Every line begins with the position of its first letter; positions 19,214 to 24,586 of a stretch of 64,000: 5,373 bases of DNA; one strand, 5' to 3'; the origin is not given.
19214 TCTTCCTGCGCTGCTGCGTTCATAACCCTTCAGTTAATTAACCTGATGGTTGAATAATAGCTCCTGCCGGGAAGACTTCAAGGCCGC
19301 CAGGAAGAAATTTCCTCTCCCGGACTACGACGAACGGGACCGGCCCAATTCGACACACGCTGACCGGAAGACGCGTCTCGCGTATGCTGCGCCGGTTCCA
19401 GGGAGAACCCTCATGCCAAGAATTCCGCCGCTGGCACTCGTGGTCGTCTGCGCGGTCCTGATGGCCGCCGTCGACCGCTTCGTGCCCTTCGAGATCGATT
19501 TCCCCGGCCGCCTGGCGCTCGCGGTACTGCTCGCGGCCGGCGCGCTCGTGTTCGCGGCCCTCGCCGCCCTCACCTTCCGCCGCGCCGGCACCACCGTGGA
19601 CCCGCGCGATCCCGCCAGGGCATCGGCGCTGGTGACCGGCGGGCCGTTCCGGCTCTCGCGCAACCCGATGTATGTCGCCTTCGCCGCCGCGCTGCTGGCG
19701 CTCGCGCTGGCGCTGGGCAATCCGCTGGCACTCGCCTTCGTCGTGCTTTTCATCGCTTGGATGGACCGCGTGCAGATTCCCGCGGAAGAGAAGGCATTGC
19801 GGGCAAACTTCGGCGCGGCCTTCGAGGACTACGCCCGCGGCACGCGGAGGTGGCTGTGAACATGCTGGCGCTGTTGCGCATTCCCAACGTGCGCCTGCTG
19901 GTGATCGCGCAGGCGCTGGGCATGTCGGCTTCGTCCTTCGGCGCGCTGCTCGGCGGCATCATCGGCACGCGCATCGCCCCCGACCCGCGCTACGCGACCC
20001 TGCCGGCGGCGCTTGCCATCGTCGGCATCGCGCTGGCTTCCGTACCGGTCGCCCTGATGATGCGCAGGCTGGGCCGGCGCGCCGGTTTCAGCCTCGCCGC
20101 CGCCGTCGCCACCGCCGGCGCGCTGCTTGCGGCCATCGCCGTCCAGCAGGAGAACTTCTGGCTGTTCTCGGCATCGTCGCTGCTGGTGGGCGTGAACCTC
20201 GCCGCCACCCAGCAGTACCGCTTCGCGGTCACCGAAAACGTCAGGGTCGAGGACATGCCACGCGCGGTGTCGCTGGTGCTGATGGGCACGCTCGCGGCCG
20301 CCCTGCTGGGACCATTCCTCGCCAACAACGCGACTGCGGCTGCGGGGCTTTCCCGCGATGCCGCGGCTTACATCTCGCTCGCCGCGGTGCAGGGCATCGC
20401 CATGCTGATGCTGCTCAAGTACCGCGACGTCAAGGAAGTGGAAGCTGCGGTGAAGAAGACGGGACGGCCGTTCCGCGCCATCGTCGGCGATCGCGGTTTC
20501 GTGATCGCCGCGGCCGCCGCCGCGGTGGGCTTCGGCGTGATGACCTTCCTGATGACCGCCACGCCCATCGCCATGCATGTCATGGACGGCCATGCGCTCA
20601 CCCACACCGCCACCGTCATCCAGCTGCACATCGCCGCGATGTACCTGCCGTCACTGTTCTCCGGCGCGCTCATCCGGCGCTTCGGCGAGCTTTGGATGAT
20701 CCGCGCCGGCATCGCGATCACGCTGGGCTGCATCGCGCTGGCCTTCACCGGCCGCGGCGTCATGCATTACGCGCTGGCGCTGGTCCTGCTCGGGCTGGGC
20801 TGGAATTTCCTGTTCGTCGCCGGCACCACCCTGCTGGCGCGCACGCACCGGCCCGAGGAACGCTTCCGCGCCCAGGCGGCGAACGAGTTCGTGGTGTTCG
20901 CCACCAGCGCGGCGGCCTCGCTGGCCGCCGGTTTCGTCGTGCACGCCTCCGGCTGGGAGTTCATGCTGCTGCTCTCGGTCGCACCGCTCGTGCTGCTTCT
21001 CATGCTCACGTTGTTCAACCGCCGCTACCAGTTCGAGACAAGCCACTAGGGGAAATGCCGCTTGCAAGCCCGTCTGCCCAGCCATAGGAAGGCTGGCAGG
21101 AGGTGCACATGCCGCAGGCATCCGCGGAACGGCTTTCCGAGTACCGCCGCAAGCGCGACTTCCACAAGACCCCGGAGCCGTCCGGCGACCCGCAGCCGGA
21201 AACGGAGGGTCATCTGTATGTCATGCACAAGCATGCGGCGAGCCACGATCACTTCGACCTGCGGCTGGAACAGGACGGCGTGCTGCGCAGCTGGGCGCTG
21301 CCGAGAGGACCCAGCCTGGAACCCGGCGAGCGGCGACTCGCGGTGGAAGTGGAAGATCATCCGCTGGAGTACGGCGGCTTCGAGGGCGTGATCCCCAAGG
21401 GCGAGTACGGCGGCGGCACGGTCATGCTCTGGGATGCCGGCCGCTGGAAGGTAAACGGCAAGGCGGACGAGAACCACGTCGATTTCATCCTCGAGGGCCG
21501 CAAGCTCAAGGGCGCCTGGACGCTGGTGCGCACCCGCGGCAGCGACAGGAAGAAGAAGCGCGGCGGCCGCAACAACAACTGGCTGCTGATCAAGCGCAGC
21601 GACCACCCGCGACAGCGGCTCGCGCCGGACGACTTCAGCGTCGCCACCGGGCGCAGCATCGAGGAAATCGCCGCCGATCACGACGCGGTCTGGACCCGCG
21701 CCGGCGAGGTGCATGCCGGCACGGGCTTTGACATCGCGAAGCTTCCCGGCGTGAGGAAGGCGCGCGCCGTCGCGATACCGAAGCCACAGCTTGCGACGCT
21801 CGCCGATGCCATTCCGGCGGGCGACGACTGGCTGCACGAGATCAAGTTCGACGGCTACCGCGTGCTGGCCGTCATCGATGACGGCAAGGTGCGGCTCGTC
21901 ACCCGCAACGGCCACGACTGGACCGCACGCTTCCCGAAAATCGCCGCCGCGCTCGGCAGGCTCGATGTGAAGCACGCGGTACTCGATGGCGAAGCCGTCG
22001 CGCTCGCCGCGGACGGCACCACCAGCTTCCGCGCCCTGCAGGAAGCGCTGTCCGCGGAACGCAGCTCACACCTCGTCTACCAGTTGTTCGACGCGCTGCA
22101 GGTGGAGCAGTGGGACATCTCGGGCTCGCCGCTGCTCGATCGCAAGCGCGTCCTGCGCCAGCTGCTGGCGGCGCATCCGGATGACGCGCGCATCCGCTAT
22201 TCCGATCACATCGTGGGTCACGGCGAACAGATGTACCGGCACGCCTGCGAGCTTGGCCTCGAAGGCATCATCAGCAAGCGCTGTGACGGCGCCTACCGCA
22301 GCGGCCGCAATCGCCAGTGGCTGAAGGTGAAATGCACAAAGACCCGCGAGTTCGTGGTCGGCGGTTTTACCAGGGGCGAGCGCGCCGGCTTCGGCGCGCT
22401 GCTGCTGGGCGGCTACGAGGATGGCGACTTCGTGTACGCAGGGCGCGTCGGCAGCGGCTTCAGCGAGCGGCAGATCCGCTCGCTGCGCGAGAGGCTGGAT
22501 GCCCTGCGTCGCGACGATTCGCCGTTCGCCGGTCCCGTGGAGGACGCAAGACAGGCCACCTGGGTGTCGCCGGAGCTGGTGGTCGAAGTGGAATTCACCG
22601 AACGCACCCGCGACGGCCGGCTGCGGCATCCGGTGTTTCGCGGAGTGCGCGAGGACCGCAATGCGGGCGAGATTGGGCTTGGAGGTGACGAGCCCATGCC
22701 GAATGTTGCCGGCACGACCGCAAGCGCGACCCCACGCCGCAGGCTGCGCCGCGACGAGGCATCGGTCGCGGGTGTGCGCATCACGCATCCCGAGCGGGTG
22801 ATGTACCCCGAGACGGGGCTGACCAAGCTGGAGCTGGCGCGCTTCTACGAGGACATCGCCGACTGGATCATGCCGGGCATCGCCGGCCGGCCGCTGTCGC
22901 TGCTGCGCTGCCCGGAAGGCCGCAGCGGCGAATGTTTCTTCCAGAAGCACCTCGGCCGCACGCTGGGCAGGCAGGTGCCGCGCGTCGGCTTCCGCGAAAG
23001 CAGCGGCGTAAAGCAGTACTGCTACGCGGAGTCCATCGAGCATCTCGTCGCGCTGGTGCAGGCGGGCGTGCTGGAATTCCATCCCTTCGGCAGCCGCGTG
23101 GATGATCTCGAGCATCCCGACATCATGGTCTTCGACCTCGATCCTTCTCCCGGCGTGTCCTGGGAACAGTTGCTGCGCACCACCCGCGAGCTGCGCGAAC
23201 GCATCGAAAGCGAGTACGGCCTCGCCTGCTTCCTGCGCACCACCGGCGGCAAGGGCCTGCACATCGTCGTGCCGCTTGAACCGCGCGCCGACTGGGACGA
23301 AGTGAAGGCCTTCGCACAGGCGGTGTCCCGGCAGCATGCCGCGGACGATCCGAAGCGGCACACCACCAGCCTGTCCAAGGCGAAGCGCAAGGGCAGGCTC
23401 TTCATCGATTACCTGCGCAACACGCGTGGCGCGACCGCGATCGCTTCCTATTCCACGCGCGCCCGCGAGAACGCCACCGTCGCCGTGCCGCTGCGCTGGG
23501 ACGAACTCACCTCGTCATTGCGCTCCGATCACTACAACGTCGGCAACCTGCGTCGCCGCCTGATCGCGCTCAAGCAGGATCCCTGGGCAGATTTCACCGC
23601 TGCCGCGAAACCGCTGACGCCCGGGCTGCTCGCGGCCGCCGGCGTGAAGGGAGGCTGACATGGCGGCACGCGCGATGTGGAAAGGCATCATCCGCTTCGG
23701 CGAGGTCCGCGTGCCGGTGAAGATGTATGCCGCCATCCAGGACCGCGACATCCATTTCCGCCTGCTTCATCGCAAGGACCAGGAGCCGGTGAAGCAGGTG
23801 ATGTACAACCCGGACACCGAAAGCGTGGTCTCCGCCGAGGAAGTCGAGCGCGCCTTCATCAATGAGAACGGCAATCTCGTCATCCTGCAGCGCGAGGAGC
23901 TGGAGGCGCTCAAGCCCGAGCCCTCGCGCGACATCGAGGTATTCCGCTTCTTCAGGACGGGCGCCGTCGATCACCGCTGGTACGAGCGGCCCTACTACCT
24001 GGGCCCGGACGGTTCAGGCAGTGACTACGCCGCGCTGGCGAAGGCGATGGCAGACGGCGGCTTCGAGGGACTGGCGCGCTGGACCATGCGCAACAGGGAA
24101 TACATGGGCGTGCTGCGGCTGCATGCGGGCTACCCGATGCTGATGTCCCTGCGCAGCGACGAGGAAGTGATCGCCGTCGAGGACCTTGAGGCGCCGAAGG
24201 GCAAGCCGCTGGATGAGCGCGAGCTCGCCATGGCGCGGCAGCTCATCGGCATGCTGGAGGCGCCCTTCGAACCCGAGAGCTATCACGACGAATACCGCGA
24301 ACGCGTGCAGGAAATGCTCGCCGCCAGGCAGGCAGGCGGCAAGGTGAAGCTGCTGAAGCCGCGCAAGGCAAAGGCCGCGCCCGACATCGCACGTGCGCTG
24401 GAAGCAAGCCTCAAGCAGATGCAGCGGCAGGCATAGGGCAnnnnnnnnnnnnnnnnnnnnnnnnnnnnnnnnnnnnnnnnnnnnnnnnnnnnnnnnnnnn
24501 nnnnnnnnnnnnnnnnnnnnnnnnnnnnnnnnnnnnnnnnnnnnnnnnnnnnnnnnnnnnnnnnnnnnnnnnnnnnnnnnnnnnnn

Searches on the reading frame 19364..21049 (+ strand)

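Call 49: search_protein_families(library=pfam, proteins=[window:19364-21049:+], max_evalue=0.00001)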
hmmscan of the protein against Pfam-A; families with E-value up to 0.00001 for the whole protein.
window:19364-21049:+ (561 aa): 1 family
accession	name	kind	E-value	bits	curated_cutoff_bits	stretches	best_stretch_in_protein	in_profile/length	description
PF07690.21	MFS_1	-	3.2e-20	72.8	33.4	2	185-484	8-312/347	Major Facilitator Superfamily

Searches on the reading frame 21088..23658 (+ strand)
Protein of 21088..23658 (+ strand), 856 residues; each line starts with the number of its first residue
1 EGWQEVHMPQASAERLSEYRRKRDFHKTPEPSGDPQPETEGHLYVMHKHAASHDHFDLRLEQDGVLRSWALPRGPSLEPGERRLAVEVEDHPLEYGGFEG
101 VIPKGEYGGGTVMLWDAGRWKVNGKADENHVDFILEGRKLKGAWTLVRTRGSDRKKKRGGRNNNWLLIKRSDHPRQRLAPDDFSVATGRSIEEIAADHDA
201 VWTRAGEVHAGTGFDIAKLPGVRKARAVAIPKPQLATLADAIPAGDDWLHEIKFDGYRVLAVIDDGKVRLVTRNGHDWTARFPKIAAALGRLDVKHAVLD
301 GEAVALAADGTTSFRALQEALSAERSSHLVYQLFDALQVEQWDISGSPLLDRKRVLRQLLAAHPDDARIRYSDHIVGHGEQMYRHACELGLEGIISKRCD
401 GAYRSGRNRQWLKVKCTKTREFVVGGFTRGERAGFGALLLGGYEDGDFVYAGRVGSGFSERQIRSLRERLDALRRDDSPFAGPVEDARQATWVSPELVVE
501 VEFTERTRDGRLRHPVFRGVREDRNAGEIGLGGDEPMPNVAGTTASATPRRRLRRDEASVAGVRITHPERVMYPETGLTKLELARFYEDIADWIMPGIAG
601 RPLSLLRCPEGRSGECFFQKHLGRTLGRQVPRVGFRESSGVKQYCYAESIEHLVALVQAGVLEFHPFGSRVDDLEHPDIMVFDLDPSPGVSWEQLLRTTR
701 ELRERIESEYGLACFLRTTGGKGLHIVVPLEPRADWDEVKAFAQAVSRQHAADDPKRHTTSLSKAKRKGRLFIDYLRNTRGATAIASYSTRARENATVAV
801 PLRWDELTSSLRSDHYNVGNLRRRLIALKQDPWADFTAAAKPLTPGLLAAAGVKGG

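Call 49: search_protein_families(library=pfam, proteins=[window:21088-23658:+], max_evalue=0.00001)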
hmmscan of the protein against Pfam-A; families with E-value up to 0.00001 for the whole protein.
window:21088-23658:+ (856 aa): 4 families
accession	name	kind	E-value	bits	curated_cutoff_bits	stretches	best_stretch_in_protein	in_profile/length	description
PF21686.3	LigD_Prim-Pol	-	4.5e-86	289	27.4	1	579-833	1-254/254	LigD, primase-polymerase domain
PF13298.12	LigD_N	-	7.7e-39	132.6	31.1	1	47-148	1-107/107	DNA Ligase D 3'-phosphoesterase domain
PF04679.21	DNA_ligase_A_C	-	2.8e-32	111.4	27.5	1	432-524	2-94/94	ATP dependent DNA ligase C terminal region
PF01068.26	DNA_ligase_A_M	-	1.1e-25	91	26.2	1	237-415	5-204/204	ATP dependent DNA ligase domain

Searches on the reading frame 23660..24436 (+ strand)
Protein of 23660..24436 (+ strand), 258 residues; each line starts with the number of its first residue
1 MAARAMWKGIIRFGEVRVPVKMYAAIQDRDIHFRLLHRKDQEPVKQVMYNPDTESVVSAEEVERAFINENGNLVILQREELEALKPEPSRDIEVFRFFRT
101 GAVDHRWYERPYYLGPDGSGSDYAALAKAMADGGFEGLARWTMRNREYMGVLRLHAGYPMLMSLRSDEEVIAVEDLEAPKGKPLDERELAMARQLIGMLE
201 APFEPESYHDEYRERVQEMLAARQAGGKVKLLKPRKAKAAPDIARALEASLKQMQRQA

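Call 78: search_protein_families(library=pfam, proteins=[window:23660-24436:+], max_evalue=0.00001)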
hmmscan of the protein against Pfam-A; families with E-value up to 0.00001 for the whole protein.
window:23660-24436:+ (258 aa): 1 family
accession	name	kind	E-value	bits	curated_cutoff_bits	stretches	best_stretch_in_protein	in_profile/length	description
PF02735.22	Ku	-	4.7e-31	108.6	25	1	13-190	2-189/190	Ku70/Ku80 beta-barrel domain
